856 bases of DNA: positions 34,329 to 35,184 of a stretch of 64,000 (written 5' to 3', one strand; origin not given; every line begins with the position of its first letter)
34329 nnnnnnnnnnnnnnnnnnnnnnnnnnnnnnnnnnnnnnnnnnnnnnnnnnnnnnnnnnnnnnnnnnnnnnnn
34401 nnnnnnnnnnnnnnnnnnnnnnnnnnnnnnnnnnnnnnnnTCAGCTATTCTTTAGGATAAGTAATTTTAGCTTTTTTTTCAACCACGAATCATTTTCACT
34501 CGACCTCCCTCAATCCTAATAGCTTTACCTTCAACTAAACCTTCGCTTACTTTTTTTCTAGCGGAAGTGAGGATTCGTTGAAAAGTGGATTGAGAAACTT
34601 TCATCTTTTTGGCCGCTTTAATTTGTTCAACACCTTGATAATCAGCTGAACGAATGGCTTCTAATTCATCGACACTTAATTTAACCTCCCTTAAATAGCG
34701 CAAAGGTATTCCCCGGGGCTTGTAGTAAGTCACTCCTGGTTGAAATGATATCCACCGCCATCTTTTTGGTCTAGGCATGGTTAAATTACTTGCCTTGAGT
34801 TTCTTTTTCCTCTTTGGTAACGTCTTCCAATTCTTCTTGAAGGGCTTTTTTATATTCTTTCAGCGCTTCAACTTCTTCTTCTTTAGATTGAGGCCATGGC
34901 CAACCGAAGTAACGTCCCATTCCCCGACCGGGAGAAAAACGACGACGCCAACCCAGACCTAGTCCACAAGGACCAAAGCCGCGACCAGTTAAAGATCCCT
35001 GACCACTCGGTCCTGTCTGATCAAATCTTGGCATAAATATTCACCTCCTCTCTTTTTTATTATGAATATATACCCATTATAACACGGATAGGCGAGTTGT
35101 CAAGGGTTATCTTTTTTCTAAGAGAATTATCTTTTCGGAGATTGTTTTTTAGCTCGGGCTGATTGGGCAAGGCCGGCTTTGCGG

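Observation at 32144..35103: DUF5320 - DUF134 - thioredoxin::CcdA fusion - YibE/F-like membrane protein string behind a consensus promoter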

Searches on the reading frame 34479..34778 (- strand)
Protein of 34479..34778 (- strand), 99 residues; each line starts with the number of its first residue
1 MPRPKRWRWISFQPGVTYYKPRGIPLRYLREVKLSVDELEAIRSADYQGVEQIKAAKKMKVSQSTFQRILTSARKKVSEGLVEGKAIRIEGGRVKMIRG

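Call 4: search_protein_families(library=pfam, proteins=[window:34479-34778:-], max_evalue=0.1)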
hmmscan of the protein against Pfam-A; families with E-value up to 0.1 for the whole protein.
window:34479-34778:- (99 aa): 6 families
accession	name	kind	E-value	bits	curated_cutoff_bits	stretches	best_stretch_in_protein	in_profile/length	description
PF02001.22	DUF134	-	3.2e-25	89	27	1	3-95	6-96/98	Protein of unknown function DUF134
PF13560.12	HTH_31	-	0.0073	17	27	1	38-83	13-48/64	Helix-turn-helix domain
PF07638.17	Sigma70_ECF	-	0.025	14.9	21.1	1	33-79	135-181/185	ECF sigma factor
PF04545.22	Sigma70_r4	-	0.034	14.1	24.1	1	33-77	4-48/50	Sigma-70, region 4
PF13551.12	HTH_29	-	0.039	14.5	28.1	0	48-86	10-49/64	Winged helix-turn helix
PF04967.18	HTH_10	-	0.043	14.1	23.1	1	56-78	30-52/53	HTH DNA binding domain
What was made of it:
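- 34479..34778 (-): DUF134 helix-turn-helix protein (99 aa, short form, no Cys and no His). It is the proposed operator-binding autoregulator. The specificity residue is Q63. Pfam 3.2e-25 (call 4).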

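Call 5: search_protein_families(library=ncbifam, proteins=[window:34479-34778:-], max_evalue=0.1)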
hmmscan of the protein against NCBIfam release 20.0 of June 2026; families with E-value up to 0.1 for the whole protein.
window:34479-34778:- (99 aa): 6 families
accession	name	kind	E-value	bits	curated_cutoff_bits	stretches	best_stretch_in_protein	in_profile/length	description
NF003257.0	PRK04217.1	equivalog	2.9e-17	62.8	115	1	3-89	11-99/110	hypothetical protein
TIGR02937.1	sigma70-ECF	superfamily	0.00011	21.9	42.9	1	33-79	117-163/165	sigma-70 family RNA polymerase sigma factor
TIGR02959.1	SigZ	equivalog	0.0013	18.6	168.65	1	33-89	100-156/170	RNA polymerase sigma factor SigZ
NF033577.2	transpos_IS481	equivalog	0.024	14.2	224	1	39-83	3-47/284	IS481 family transposase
NF007215.0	PRK09637.1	equivalog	0.038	14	212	1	34-83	107-156/181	RNA polymerase sigma factor SigZ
NF004113.0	PRK05602.1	equivalog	0.049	13.2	208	1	40-83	160-203/211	RNA polymerase sigma factor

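Call 20: search_solved_structures(query=window:34479-34778:-, max_evalue=1)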
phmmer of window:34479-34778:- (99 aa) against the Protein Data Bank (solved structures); distinct sequences matched with E-value up to 1: 2.
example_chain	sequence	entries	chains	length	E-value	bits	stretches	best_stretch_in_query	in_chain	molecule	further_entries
9m3b_B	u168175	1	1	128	0.24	15.3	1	11-53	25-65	P581a DgpB1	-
2b0l_A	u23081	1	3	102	0.75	13.7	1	33-97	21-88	GTP-sensing transcriptional pleiotropic repressor codY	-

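Call 53: find_related_loci(query=A2, collection=metagenome_contigs, flank=8000)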
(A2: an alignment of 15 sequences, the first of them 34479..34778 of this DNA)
Query A2 (99 aa) in metagenome_contigs; peptide patterns used: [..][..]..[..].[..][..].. (x = any residue, [..] = any of these).
600 stretches matched a pattern (row limit reached: there are more); 572 encode a relative of the query (tblastn E <= 1e-3); the best 80 are kept; 80 distinct loci.
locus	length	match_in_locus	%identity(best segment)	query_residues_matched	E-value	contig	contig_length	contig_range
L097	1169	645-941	85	1-99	1e-57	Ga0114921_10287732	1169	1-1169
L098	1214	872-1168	80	1-99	3e-54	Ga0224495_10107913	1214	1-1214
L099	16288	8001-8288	68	1-96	5e-41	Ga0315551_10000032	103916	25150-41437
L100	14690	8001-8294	65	1-98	1e-39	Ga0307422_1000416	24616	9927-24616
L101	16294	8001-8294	65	1-98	1e-39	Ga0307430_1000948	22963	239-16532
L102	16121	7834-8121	65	1-96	3e-38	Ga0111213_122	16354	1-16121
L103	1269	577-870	56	1-98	1e-38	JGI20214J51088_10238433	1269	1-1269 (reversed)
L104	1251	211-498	59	1-96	2e-37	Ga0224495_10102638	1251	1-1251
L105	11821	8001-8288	63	1-96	8e-37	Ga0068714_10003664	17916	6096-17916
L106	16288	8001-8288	60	1-96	2e-36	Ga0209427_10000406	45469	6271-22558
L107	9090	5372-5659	57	1-96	5e-36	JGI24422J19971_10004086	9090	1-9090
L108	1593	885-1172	60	1-96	3e-36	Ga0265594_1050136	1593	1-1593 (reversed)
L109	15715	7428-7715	57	1-96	5e-36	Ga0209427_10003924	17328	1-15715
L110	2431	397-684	59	1-96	7e-36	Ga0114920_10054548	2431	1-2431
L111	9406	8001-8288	57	1-96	1e-35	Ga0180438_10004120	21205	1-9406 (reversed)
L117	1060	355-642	57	1-96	2e-36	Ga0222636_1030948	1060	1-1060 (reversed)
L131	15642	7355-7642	60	1-96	3e-34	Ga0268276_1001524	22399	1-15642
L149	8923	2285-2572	54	1-96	8e-34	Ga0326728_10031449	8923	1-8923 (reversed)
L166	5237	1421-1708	53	1-96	3e-33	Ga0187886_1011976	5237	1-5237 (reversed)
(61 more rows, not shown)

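Call 68: search_solved_structures(query=A2, max_evalue=1, show_alignments=2)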
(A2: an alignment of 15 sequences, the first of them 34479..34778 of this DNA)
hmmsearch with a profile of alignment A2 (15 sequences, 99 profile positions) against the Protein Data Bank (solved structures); distinct sequences matched with E-value up to 1: 6.
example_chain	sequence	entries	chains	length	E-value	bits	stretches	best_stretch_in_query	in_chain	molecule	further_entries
7bhy_A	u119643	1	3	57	5.3e-06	29.9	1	39-76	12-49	Deoxyribonucleoside regulator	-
8r7y_A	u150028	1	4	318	8.5e-05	26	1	39-76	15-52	Deoxyribonucleoside regulator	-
8x6g_H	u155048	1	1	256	0.012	19.1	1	34-80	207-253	RNA polymerase sigma factor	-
8jzt_A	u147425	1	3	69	0.1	16.2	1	37-75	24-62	RNA polymerase sigma factor SigF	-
4g97_A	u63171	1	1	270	0.17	15.4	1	41-81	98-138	Response regulator receiver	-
9kgb_A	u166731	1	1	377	0.29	14.7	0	39-91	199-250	terpene synthase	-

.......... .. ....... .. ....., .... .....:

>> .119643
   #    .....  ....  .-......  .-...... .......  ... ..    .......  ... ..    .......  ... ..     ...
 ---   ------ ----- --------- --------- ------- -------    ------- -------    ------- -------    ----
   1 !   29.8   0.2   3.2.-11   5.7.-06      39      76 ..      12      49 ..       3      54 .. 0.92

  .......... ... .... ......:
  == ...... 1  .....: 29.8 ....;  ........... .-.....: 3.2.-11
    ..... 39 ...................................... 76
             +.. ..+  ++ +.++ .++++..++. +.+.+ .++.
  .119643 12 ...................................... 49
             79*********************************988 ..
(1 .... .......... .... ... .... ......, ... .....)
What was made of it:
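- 34479..34778 (-): The HTH matches the DeoR DNA-binding domain 7bhy at 5.3e-6 (call 68).
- On Pfam DUF134 / UPF0251 (PF02001): The HTH aligns to the DeoR DNA-binding domain 7bhy at 5.3e-6 (call 68).
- Closest known: DeoR/SorC-type N-terminal helix-turn-helix DNA-binding domain. Same: DUF134 residues 39-76 align to the DeoR DNA-binding domain at 5.3e-6, including the 'IS(R/Q)PT..R.L' recognition helix (call 68).
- Its HTH matches the DeoR DNA-binding domain at 5.3e-6 (call 68).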

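Call 73: search_protein_families(library=pfam, proteins=[L149:2285-3052:+, L166:1421-2221:+, L131:7355-7912:+, L117:334-867:+], max_evalue=0.01)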
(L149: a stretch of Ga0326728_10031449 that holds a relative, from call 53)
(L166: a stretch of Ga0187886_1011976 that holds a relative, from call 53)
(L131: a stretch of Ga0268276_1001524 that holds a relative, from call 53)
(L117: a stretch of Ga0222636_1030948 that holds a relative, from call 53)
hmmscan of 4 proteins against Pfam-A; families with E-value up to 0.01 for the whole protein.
L149:2285-3052:+ (255 aa): 5 families
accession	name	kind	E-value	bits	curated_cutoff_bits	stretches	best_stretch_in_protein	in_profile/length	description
PF02001.22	DUF134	-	8.6e-22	78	27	1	3-96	6-97/98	Protein of unknown function DUF134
PF02579.22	Nitro_FeMo-Co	-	1.4e-15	57.8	26.3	1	132-243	1-93/94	Dinitrogenase iron-molybdenum cofactor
PF08281.18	Sigma70_r4_2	-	5e-05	23.3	25.7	1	33-76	10-53/54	Sigma-70, region 4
PF13551.12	HTH_29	-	0.00014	22.3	28.1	1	45-86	7-49/64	Winged helix-turn helix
PF07638.17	Sigma70_ECF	-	0.00074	19.9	21.1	1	33-81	135-183/185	ECF sigma factor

L166:1421-2221:+ (266 aa): 4 families
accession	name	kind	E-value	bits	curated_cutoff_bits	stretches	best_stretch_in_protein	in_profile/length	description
PF02001.22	DUF134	-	4.2e-24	85.4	27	1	2-95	5-96/98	Protein of unknown function DUF134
PF02579.22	Nitro_FeMo-Co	-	1.1e-15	58.1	26.3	1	144-254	2-93/94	Dinitrogenase iron-molybdenum cofactor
PF08281.18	Sigma70_r4_2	-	4.7e-05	23.4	25.7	1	34-77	11-54/54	Sigma-70, region 4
PF07638.17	Sigma70_ECF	-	0.0037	17.6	21.1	1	34-81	136-183/185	ECF sigma factor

L131:7355-7912:+ (185 aa): 6 families
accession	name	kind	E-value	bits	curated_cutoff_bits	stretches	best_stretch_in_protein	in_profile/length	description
PF02001.22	DUF134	-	3.3e-27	95.3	27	1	3-95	6-96/98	Protein of unknown function DUF134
PF17253.7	DUF5320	-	5.8e-08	34.2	27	1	96-146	1-53/99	Family of unknown function (DUF5320)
PF13551.12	HTH_29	-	0.00014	22.3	28.1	1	40-86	3-49/64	Winged helix-turn helix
PF04545.22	Sigma70_r4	-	0.004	17.1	24.1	1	33-77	4-48/50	Sigma-70, region 4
PF04967.18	HTH_10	-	0.0051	17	23.1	1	56-78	30-52/53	HTH DNA binding domain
PF13240.11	Zn_Ribbon_1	-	0.006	16.8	25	0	150-159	1-10/23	zinc-ribbon domain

L117:334-867:+ (177 aa): 2 families
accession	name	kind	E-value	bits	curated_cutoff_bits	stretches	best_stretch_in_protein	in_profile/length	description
PF02001.22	DUF134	-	3.4e-30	104.9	27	1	9-103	5-97/98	Protein of unknown function DUF134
PF08281.18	Sigma70_r4_2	-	0.0003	20.8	25.7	1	43-84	13-54/54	Sigma-70, region 4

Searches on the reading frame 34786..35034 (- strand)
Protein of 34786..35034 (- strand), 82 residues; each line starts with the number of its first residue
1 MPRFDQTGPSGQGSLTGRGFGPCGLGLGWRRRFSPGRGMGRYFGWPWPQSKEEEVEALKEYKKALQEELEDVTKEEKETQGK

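Call 4: search_protein_families(library=pfam, proteins=[window:34786-35034:-], max_evalue=0.1)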
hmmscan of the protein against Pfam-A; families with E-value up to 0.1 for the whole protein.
window:34786-35034:- (82 aa): 2 families
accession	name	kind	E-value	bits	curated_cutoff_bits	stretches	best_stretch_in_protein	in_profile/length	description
PF17253.7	DUF5320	-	5.8e-16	59.9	27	1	1-75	1-95/99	Family of unknown function (DUF5320)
PF12867.12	DinB_2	-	0.035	15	24.8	1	28-78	45-96/128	DinB superfamily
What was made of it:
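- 34786..35034 (-): DUF5320 protein (82 aa). It has the N-terminal motif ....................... with a single Cys (C22), a Gly/Arg-rich middle and an acidic C-terminal coiled coil. It is the proposed co-sensor of DUF134. Pfam 5.8e-16 (call 4).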

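Call 5: search_protein_families(library=ncbifam, proteins=[window:34786-35034:-], max_evalue=0.1)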
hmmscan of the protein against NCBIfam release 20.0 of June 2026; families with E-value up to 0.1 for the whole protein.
window:34786-35034:- (82 aa): 0 families

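Call 67: search_solved_structures(query=window:34786-35034:-, max_evalue=10)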
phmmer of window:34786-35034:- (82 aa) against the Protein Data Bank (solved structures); distinct sequences matched with E-value up to 10: 14.
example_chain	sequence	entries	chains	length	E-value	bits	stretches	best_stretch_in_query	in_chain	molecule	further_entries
1bvk_B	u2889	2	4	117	0.14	15.5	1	15-64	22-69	HULYS11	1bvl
1kip_B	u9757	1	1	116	0.58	13.5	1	15-60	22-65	MONOCLONAL ANTIBODY D1.3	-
1a2y_B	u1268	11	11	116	0.58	13.5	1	15-60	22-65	IGG1-KAPPA D1.3 FV (HEAVY CHAIN) | FV D1.3 | ANTI-HEN EGG WHITE LYSOZYME MONOCLONAL ANTIBODY D1.3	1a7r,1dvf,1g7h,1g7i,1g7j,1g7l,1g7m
1a7n_H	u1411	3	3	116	0.58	13.5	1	15-60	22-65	IGG1-KAPPA D1.3 FV (HEAVY CHAIN)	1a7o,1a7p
1kiq_B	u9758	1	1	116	0.58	13.5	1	15-60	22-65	MONOCLONAL ANTIBODY D1.3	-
1dl7_H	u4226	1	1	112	0.67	13.3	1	15-60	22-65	PROTEIN (ANTIBODY M3C65 (HEAVY CHAIN))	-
1a7q_H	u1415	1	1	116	0.91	12.9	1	15-59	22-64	IGG1-KAPPA D1.3 FV (HEAVY CHAIN)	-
8aon_B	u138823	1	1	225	1.4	12.3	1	6-54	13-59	Heavy chain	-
5fv8_A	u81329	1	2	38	3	11.2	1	52-76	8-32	FOSW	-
1cwy_A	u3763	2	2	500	7.4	9.9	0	42-69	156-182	AMYLOMALTASE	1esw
1fp8_A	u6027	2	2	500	7.6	9.9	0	42-69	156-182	4-ALPHA-GLUCANOTRANSFERASE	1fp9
9f91_I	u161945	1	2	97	7.6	9.9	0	50-74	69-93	Designed single epitope Respiratory Syncytial Virus immunogen in complex with RSV90 fab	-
2owc_A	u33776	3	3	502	7.7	9.9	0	42-69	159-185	4-alpha-glucanotransferase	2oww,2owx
6nr8_4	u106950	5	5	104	9.2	9.6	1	49-73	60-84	Prefoldin subunit 4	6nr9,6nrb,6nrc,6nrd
